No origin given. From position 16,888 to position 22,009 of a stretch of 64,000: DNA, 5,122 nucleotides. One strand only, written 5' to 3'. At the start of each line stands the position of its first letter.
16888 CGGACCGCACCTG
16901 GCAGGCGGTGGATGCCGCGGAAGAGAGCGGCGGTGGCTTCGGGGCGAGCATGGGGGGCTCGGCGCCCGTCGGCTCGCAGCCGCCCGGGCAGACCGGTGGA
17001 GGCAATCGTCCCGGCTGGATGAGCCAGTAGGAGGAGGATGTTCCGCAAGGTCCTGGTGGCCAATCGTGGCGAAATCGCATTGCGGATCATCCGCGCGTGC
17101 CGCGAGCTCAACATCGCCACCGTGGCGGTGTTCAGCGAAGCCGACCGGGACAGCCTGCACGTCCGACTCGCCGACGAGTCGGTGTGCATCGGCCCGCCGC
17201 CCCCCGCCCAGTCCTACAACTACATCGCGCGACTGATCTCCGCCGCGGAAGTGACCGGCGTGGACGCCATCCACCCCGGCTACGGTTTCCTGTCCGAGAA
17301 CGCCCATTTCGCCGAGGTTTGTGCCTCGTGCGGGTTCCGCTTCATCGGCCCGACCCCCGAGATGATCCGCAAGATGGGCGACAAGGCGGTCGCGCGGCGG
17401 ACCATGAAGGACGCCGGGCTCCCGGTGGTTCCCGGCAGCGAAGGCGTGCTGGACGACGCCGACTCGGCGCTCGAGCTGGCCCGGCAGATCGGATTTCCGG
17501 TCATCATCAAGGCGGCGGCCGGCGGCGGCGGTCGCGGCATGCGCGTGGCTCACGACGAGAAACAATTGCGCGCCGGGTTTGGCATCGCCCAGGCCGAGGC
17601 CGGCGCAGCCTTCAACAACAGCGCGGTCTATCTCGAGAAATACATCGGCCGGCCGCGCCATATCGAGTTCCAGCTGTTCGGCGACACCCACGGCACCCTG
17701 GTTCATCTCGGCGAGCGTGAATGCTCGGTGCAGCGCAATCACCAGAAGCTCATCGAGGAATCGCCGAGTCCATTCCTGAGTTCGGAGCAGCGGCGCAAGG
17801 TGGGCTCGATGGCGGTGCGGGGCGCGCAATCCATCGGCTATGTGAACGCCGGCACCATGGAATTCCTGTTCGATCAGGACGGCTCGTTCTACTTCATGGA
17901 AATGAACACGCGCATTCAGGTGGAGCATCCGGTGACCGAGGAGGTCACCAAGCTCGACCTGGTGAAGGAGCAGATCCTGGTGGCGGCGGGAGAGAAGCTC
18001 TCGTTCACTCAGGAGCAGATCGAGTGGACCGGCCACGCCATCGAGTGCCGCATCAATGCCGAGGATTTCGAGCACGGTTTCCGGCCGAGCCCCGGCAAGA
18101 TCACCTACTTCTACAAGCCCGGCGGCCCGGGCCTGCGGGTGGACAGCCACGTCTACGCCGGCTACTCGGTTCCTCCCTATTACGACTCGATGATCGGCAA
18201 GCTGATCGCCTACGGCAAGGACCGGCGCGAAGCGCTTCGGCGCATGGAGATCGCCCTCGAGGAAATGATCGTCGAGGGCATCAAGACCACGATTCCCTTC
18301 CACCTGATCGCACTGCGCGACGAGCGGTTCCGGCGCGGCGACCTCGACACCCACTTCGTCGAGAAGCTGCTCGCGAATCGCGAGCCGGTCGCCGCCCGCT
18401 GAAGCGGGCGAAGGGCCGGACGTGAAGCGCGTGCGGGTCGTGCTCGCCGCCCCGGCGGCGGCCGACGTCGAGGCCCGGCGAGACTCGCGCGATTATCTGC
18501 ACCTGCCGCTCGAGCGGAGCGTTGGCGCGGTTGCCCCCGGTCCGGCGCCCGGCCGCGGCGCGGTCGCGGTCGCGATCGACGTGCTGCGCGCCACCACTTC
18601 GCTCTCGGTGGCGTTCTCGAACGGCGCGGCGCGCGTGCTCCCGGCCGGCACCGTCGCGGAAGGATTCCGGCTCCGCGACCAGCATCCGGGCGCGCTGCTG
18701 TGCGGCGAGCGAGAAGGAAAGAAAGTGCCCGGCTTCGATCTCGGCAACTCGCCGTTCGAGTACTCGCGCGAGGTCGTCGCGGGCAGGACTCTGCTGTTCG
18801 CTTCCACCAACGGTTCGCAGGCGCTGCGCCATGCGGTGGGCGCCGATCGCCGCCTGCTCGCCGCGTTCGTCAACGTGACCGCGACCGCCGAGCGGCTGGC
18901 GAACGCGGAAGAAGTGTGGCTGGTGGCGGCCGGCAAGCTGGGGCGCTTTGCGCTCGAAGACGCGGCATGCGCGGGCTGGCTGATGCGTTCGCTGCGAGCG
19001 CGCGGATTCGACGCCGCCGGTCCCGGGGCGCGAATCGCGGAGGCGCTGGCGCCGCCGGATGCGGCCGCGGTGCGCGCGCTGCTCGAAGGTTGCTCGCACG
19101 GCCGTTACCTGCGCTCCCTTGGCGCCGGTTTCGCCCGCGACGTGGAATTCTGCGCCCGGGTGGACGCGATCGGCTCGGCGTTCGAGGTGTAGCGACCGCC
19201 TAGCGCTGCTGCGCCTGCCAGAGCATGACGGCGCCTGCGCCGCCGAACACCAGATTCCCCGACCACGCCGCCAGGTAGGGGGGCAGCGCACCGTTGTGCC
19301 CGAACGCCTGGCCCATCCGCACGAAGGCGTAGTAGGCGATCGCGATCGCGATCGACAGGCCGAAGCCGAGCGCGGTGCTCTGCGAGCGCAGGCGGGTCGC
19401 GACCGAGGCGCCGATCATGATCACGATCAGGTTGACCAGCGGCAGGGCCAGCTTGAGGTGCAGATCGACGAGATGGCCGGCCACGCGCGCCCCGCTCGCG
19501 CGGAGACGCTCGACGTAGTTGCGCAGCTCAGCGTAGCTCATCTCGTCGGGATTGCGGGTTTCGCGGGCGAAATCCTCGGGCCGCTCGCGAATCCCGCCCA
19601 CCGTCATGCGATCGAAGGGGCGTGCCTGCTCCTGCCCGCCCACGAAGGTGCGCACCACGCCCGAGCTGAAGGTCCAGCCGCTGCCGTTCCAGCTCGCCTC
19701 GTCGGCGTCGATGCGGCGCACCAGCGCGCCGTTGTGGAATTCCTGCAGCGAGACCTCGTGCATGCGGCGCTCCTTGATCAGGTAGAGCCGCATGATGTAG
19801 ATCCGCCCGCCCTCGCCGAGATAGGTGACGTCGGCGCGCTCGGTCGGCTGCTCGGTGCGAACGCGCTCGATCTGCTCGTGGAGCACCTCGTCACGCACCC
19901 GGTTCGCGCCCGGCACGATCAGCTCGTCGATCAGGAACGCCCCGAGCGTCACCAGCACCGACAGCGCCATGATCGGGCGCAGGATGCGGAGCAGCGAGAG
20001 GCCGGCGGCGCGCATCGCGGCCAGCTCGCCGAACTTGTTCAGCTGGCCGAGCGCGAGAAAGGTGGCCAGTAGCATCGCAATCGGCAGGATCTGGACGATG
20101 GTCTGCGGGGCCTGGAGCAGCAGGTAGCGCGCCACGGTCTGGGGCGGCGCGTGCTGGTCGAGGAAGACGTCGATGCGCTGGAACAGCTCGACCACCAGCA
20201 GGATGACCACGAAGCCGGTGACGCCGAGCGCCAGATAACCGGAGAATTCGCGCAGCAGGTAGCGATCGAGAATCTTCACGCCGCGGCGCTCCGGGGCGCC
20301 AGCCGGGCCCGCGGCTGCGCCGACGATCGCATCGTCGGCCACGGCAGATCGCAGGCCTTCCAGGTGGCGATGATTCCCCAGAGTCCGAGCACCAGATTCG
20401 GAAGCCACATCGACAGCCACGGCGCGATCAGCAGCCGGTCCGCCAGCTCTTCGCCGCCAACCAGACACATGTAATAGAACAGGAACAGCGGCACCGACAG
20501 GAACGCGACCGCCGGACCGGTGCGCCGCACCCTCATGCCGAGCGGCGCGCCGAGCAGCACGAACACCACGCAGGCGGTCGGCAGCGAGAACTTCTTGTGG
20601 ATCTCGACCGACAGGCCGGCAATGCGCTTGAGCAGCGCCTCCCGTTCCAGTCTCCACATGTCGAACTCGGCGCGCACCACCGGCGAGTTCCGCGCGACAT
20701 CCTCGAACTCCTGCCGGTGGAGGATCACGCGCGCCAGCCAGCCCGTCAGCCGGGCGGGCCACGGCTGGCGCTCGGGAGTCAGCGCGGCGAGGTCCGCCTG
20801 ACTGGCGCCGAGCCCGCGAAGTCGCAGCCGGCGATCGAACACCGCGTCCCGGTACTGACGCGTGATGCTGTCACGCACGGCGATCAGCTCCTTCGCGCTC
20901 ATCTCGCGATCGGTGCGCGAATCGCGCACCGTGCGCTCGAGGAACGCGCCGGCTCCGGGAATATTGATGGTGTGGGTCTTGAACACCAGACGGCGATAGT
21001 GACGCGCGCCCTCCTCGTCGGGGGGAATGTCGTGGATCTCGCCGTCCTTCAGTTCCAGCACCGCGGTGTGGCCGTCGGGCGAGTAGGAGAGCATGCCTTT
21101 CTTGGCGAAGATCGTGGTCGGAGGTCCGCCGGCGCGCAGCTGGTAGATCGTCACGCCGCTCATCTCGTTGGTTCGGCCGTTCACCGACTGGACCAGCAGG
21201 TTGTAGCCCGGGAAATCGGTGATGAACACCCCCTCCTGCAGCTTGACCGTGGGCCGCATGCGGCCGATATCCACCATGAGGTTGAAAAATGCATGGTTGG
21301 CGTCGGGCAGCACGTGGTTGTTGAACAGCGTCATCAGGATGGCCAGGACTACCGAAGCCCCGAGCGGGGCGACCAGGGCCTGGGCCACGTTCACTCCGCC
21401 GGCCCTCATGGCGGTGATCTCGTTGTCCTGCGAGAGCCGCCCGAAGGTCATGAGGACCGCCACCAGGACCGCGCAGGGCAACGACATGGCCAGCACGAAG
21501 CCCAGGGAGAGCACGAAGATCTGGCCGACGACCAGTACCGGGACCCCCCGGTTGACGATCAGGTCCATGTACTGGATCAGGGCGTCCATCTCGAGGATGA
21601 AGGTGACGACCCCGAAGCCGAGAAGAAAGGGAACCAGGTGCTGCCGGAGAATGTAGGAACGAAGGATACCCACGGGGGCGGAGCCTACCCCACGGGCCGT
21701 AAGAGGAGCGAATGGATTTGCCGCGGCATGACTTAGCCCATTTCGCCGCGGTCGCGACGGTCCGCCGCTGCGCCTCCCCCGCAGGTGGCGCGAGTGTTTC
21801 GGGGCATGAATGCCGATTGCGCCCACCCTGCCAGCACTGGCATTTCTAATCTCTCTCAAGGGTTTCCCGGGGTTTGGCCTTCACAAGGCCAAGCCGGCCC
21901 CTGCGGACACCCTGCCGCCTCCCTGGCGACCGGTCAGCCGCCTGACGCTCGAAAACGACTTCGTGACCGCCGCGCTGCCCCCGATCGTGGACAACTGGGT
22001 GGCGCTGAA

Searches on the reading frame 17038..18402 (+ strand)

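Call 62: search_protein_families(library=pfam, proteins=[window:17038-18402:+], max_evalue=0.0001)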
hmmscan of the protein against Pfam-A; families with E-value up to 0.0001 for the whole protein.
window:17038-18402:+ (454 aa): 5 families
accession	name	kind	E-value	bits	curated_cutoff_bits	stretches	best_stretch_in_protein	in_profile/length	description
PF02786.22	CPSase_L_D2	-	8.7e-75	251.3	19.8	1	115-322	1-209/211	Carbamoyl-phosphate synthase L chain, ATP binding domain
PF00289.28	Biotin_carb_N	-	1.4e-45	154.7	25.5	1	1-110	1-110/110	Biotin carboxylase, N-terminal domain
PF02785.25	Biotin_carb_C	-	2.6e-40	137.3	32.4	1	336-442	1-107/108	Biotin carboxylase C-terminal domain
PF07478.18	Dala_Dala_lig_C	-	6.1e-08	32.8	24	1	124-291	3-174/204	D-ala D-ala ligase C-terminus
PF02222.28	ATP-grasp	-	3.9e-07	30.3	27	1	137-292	15-162/179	ATP-grasp domain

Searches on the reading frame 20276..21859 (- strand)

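Call 62: search_protein_families(library=pfam, proteins=[window:20276-21859:-], max_evalue=0.0001)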
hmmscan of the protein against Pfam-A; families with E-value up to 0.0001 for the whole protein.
window:20276-21859:- (527 aa): 1 family
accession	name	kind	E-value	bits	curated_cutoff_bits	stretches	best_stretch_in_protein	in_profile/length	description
PF03739.19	LptF_LptG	-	4.7e-75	253.3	27.9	1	69-500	2-352/353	Lipopolysaccharide export system permease LptF/LptG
